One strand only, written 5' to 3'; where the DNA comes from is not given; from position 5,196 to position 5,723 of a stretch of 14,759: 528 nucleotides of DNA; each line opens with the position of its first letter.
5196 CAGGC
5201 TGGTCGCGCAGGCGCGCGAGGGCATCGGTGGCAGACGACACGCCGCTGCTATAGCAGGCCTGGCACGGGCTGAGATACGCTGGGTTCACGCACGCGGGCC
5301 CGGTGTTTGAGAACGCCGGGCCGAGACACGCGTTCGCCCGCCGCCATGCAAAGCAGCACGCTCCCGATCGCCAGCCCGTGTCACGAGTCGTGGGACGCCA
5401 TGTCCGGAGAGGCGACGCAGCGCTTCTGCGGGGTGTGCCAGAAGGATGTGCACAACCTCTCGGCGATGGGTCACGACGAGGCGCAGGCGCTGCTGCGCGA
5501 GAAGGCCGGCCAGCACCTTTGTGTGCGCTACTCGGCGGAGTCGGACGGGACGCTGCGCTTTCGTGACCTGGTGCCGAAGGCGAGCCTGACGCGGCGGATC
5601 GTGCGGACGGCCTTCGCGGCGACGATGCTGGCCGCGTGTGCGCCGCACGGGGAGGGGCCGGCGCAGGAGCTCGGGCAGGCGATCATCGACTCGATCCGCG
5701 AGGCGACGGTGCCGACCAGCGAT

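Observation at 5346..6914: Recent tandem duplication of a membrane-anchored Cys-rich (putative zinc-binding) protein with rapidly diverged Pro-rich tails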

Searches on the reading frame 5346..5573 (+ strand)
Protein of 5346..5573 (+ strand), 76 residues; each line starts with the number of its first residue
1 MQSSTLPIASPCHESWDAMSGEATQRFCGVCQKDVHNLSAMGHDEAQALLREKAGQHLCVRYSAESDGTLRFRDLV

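Call 20: search_protein_representatives(alignment_id=A2)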
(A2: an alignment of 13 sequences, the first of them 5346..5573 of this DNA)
Query: 13 sequences, 75 profile positions. Proteins with E-value up to 0.001 (for the whole library): 15831; up to 1e-10: 6419; up to 1e-30: 11. The best 150 are listed.
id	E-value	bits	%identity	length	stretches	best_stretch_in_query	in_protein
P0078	2.1e-38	146.2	-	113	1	1-75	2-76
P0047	4.3e-37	142.0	-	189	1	1-75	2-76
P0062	4.7e-37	141.9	-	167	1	1-75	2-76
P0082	3.3e-36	139.2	-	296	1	1-75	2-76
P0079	5.5e-36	138.5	-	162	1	3-75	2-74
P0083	1.1e-35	137.5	-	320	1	1-75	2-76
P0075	1.5e-35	137.0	-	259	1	1-75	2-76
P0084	3.9e-35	135.7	-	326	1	2-75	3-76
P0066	2.2e-34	133.3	-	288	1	1-75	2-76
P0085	3.8e-33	129.4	-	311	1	2-75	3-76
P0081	1.0e-31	124.8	-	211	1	3-74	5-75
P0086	2.2e-28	114.1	-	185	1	1-73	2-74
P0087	8.5e-28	112.2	-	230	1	2-75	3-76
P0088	1.5e-26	108.2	-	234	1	3-73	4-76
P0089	1.7e-26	108.0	-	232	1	3-73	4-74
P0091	3.1e-25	104.0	-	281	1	2-71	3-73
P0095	1.3e-24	102.0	-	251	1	3-72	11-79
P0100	3.2e-24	100.8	-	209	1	4-74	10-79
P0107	8.5e-24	99.4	-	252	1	3-73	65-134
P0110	9.5e-24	99.3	-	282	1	2-74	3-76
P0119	1.8e-23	98.4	-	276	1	3-73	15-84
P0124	2.8e-23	97.8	-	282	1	3-74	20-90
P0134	6.9e-23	96.5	-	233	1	3-74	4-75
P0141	1.1e-22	95.8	-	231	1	4-73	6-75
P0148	1.6e-22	95.3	-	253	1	3-74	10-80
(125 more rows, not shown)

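Call 23: search_protein_families(library=pfam, proteins=[P0100, P0107, P0119, P0091, P0124, P0134, P0148, P0110, P0095, P0141], max_evalue=1)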
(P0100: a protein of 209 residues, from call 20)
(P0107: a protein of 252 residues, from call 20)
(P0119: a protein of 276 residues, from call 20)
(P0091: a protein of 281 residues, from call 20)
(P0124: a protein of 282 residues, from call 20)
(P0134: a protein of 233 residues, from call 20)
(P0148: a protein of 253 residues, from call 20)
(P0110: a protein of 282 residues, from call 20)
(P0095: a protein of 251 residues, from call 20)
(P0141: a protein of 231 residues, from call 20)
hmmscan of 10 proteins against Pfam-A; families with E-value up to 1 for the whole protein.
P0100 (209 aa): 0 families

P0107 (252 aa): 2 families
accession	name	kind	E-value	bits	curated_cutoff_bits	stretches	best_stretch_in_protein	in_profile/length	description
PF21326.4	KDM6_GATAL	-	0.049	14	27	1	82-106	5-29/59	KDM6, GATA-like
PF01649.23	Ribosomal_S20p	-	0.26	12.4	29.5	1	8-57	14-62/83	Ribosomal protein S20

P0119 (276 aa): 1 family
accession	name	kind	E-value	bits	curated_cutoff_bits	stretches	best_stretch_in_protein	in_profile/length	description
PF21326.4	KDM6_GATAL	-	0.0078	16.5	27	1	32-56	5-29/59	KDM6, GATA-like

P0091 (281 aa): 0 families

P0124 (282 aa): 0 families

P0134 (233 aa): 0 families

P0148 (253 aa): 2 families
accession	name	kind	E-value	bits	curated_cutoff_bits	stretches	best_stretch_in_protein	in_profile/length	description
PF21326.4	KDM6_GATAL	-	0.0059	16.9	27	1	27-54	5-32/59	KDM6, GATA-like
PF16945.10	Phage_r1t_holin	-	0.041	14.4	26.9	1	99-123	42-66/72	Putative lactococcus lactis phage r1t holin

P0110 (282 aa): 1 family
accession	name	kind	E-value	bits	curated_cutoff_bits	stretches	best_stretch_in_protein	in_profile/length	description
PF25418.1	DUF7890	-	0.016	15.2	26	1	41-59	9-27/47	Domain of unknown function (DUF7890)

P0095 (251 aa): 0 families

P0141 (231 aa): 0 families

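Call 28: find_related_loci(query=A2, collection=genome_contigs, flank=6000)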
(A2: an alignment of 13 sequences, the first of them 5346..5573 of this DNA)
Query A2 (76 aa) in genome_contigs; peptide patterns used: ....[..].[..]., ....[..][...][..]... (x = any residue, [..] = any of these).
206 stretches matched a pattern; 186 encode a relative of the query (tblastn E <= 1e-3); the best 80 are kept; 79 distinct loci.
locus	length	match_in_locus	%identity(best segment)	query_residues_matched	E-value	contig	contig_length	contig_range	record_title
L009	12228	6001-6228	89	1-76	2e-45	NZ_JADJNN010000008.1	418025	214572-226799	MAG: Nannocystis sp. isolate EsbW_18-Q3-R4-48_MAXAC.145 tig00004505-10-4175460, whole genome shotgun sequence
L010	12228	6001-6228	82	1-76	4e-42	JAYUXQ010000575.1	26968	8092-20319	MAG: Nannocystis sp. isolate GL133_UP_concoct_53 GL133_UP_concoct_53_574, whole genome shotgun sequence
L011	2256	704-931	78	1-76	9e-39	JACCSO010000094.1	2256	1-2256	MAG: Nannocystis sp. isolate MGR_bin50 SD2897-2912_k127_7459964, whole genome shotgun sequence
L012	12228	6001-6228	75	1-76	2e-37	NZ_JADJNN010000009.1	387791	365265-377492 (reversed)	MAG: Nannocystis sp. isolate EsbW_18-Q3-R4-48_MAXAC.145 tig00004879-10-3862160, whole genome shotgun sequence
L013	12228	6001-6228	71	1-76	3e-35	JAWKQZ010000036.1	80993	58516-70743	MAG: Nannocystaceae bacterium isolate BC1.173 BC1.173.fa-36, whole genome shotgun sequence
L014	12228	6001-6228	70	1-76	4e-34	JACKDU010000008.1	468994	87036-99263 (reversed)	MAG: Myxococcales bacterium isolate HK-STAS-MYXO-15 HK-STAS-MYXO-15_8, whole genome shotgun sequence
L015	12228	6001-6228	61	1-76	5e-27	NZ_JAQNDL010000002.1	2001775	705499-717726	Nannocystis bainbridge strain BB15-2 000002Farrow, whole genome shotgun sequence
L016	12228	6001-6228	59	1-76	1e-26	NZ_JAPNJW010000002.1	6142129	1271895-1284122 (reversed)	Nannocystis sp. RBIL2 ctg.s1.000001F, whole genome shotgun sequence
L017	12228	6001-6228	59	1-76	1e-26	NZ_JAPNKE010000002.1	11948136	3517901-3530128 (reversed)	Nannocystis pusilla strain Na p29 contig_2, whole genome shotgun sequence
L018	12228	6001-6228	59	1-76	2e-26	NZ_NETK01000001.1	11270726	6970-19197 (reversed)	Nannocystis exedens strain DSM 71 utg0, whole genome shotgun sequence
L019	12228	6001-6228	58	1-76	7e-26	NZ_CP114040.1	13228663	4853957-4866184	Nannocystis punicea strain FL3 chromosome, complete genome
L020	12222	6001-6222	59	1-74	2e-25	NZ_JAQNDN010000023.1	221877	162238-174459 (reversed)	Nannocystis radixulma strain NCELM 000016Farrow, whole genome shotgun sequence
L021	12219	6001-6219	53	1-73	9e-25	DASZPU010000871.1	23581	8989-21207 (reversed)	MAG TPA_asm: Nannocystaceae bacterium isolate SMAG_U5979 k141_613014, whole genome shotgun sequence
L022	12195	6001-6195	55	5-70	2e-20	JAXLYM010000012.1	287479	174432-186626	MAG: Polyangiaceae bacterium isolate STL-MYX13 C2.77.fa-12, whole genome shotgun sequence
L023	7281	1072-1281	47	1-72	7e-19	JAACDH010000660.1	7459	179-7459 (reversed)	MAG: Rhodobacterales bacterium isolate HS5BWF_bin.2 HS5bwf_k87_3790727_1_7459, whole genome shotgun sequence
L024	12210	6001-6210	50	6-73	1e-18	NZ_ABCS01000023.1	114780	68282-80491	Plesiocystis pacifica SIR-1 1103186006222, whole genome shotgun sequence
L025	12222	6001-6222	47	1-72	6e-18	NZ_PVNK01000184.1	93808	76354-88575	Enhygromyxa salina strain SWB005 ENSA5_contig000184, whole genome shotgun sequence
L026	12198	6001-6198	51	8-74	1e-17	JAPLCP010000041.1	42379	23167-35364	MAG: Armatimonadota bacterium isolate LacPavin_0818_WC50_MAG_59_12 LacPavin_0818_WC50_scaffold_520250, whole genome shot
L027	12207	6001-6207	51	6-72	2e-17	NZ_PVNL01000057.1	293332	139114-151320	Enhygromyxa salina strain SWB007 ENSA7_contig000057, whole genome shotgun sequence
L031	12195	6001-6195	42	1-65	4e-16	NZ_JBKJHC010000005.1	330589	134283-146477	Flavobacterium sp. RHBU_3 5, whole genome shotgun sequence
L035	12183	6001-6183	40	1-62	2e-13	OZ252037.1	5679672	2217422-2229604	MAG: Flavisolibacter sp. isolate 76ae5774-17f9-4149-863b-b63760e08cf3 genome assembly, chromosome: 1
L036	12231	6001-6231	32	1-75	6e-13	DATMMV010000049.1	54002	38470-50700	MAG TPA_asm: Bacteroidia bacterium isolate SMAG_U12833 k141_4183488, whole genome shotgun sequence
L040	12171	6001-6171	39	6-62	1e-12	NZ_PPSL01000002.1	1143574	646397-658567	Flavipsychrobacter stenotrophus strain RB1R16 scaffold1, whole genome shotgun sequence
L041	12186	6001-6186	40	3-65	2e-12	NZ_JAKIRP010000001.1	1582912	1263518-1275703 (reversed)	Chitinophaga filiformis strain ZLX-1 Scaffold1_1, whole genome shotgun sequence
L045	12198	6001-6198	38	8-70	2e-12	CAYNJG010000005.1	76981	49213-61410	MAG TPA_asm: uncultured Pirellulaceae bacterium isolate SRP114822_co2_77 genome assembly, contig: NODE_241_length_76981_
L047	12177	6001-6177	45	5-64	3e-12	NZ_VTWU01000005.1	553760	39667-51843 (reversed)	Hymenobacter busanensis strain MA3 NODE_5_length_553760_cov_190.399888, whole genome shotgun sequence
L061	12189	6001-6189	43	2-64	9e-12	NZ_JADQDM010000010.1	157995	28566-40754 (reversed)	Hymenobacter ruricola strain BT662 NODE_10_length_157995_cov_20.429438, whole genome shotgun sequence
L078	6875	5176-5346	39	6-62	6e-11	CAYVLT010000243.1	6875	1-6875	MAG TPA_asm: uncultured Ferruginibacter sp. isolate SRP262948_co1_76 genome assembly, contig: NODE_12286_length_6875_cov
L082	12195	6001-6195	34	6-70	6e-11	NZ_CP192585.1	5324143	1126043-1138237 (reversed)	Flavobacterium sp. P21 chromosome, complete genome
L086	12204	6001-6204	31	6-72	9e-11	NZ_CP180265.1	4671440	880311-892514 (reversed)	Chryseobacterium sp. MMS23-Vi53 chromosome, complete genome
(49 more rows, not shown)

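Call 44: search_protein_families(library=pfam, alignment_id=A4, max_evalue=0.001)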
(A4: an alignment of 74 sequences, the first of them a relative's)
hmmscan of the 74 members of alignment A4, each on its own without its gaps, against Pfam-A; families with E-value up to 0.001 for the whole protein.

A. member 1, L009:4943-5941:- (332 aa): 0 families

B. families by the number of members that match (of 74 scanned): 48 families (the first 25 are shown)
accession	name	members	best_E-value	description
PF13715.12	CarbopepD_reg_2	10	1e-17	CarboxypepD_reg-like domain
PF13620.12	CarboxypepD_reg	10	2.1e-10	Carboxypeptidase regulatory-like domain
PF18962.6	Por_Secre_tail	5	1.3e-17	Secretion system C-terminal sorting domain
PF10502.14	Peptidase_S26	4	4e-39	Signal peptidase, peptidase S26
PF07715.20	Plug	3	9.7e-08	TonB-dependent Receptor Plug Domain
PF01467.32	CTP_transf_like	2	8.7e-26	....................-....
PF05221.23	AdoHcyase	1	1.1e-144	S-adenosyl-L-homocysteine hydrolase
PF01432.26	Peptidase_M3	1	8.4e-113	Peptidase family M3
PF00670.27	AdoHcyase_NAD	1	2.5e-82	S-adenosyl-L-homocysteine hydrolase, NAD binding domain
PF12034.13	YfbK_C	1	2.2e-74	Uncharacterized protein YfbK, C-terminal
PF17164.10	DUF5122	1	3.9e-70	Domain of unknown function (DUF5122) beta-propeller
PF00006.31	ATP-synt_ab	1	6.3e-64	ATP synthase alpha/beta family, nucleotide-binding domain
PF13520.12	AA_permease_2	1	3.3e-53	Amino acid permease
PF00589.27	Phage_integrase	1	4.9e-45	Phage integrase family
PF00441.29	Acyl-CoA_dh_1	1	2.2e-43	Acyl-CoA dehydrogenase, C-terminal domain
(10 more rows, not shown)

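Call 46: search_protein_families(library=ncbifam, proteins=[L041:5989-6732:+, L035:6001-6969:+, L031:6001-6633:+, L036:6016-6948:+, L022:5800-6564:+, L045:5968-6489:+, L026:5962-6444:+, L024:5986-6744:+, L086:5995-6609:+, L047:5983-6744:+], max_evalue=0.1)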
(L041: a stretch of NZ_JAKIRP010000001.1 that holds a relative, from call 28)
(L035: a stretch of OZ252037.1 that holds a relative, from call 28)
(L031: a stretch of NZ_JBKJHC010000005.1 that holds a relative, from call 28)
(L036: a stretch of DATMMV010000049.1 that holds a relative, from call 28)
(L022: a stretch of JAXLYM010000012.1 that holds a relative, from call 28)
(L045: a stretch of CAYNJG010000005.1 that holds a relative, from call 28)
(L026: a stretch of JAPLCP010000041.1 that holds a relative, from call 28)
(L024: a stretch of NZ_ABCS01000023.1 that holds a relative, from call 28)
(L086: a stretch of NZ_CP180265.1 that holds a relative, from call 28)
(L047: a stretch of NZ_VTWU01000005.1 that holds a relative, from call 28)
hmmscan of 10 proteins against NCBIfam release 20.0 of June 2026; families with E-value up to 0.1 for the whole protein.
L041:5989-6732:+ (248 aa): 3 families
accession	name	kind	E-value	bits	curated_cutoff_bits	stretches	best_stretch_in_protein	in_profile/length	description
NF052345.1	S_layer_anammox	exception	0.00032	18.2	1400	1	87-208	1275-1394/1596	Kustd1514 family S-layer glycoprotein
TIGR04056.1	OMP_RagA_SusC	subfamily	0.0018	16.6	368.25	1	129-171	3-44/981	SusC/RagA family TonB-linked outer membrane protein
TIGR04243.1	nodulat_NodB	equivalog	0.098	12.1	240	0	99-154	106-159/197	chitooligosaccharide deacetylase NodB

L035:6001-6969:+ (323 aa): 5 families
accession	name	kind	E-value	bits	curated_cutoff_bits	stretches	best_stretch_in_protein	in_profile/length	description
TIGR04056.1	OMP_RagA_SusC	subfamily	2.8e-15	55.7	368.25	1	133-221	2-90/981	SusC/RagA family TonB-linked outer membrane protein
TIGR04183.1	Por_Secre_tail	domain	4.6e-11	42.5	23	1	242-323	1-72/72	T9SS type A sorting domain-containing protein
NF038113.1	T9SSA_dep_M36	equivalog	9.1e-08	30.7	885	1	235-323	790-869/869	T9SS-dependent M36 family metallopeptidase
NF052228.1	T9SS_PorZ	equivalog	6.2e-07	28.2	260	1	233-322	666-755/757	type IX secretion system anionic LPS delivery protein PorZ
NF033707.1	T9SS_sortase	equivalog_domain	0.0015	16.3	420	1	225-321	984-1093/1095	type IX secretion system sortase PorU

L031:6001-6633:+ (211 aa): 0 families

L036:6016-6948:+ (311 aa): 4 families
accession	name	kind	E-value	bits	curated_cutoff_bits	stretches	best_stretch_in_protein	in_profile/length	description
TIGR04183.1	Por_Secre_tail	domain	3.9e-11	42.8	23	1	236-309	1-71/72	T9SS type A sorting domain-containing protein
NF038113.1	T9SSA_dep_M36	equivalog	1.2e-09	36.9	885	1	225-300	785-861/869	T9SS-dependent M36 family metallopeptidase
NF041317.1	HtdO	equivalog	0.057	13.4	150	1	86-131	8-53/153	plasmid transfer protein HtdO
NF053819.1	EF0750_LPXTG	subfamily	0.061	13.8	47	0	83-142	4-68/105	EF2685/EF0750 family sortase-dependent surface protein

L022:5800-6564:+ (255 aa): 8 families
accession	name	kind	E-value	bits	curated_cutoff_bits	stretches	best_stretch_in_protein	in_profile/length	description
NF045487.1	ASRP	equivalog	0.001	17.7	300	1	8-57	126-175/593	archaea-specific SMC-related protein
NF002244.0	PRK01156.1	equivalog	0.027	12.6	847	1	10-56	176-222/895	DNA double-strand break repair ATPase Rad50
TIGR00293.1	TIGR00293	equivalog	0.036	14.2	53.9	1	9-55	8-55/129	prefoldin subunit alpha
NF003034.1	PRK03918.1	equivalog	0.037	12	700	1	10-55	535-580/878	DNA double-strand break repair ATPase Rad50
TIGR04211.1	SH3_and_anchor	equivalog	0.038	13.6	65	1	7-56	101-150/198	TIGR04211 family SH3 domain-containing protein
NF047515.1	SpiroCoCo_C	equivalog_domain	0.043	13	125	1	10-56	38-84/313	SpiroCoCo family coiled-coil protein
NF002572.0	PRK02224.1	equivalog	0.057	11.7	1087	1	5-96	340-430/888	DNA double-strand break repair ATPase Rad50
NF047368.1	collar_FlbB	equivalog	0.084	12.7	110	0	9-57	73-121/193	periplasmic-type flagellar collar protein FlbB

L045:5968-6489:+ (174 aa): 1 family
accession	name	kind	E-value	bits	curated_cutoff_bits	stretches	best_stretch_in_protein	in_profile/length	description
NF053526.1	Myco_lipo_LppK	equivalog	0.013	15.5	125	1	93-129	10-46/167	lipoprotein LppK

L026:5962-6444:+ (161 aa): 0 families

L024:5986-6744:+ (253 aa): 0 families

L086:5995-6609:+ (205 aa): 2 families
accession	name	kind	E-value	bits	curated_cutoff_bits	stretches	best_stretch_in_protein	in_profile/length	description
TIGR04056.1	OMP_RagA_SusC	subfamily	3.8e-15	55.3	368.25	1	147-201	152-205/981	SusC/RagA family TonB-linked outer membrane protein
TIGR04057.1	SusC_RagA_signa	signature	5.9e-10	38.8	46.2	1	171-200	2-31/31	SusC/RagA subfamily TonB-dependent outer membrane receptor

L047:5983-6744:+ (254 aa): 2 families
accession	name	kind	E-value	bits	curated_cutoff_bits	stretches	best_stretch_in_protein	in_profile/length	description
TIGR04056.1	OMP_RagA_SusC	subfamily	2.7e-14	52.5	368.25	1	143-233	2-84/981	SusC/RagA family TonB-linked outer membrane protein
NF052345.1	S_layer_anammox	exception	0.0019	15.6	1400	1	128-207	1301-1374/1596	Kustd1514 family S-layer glycoprotein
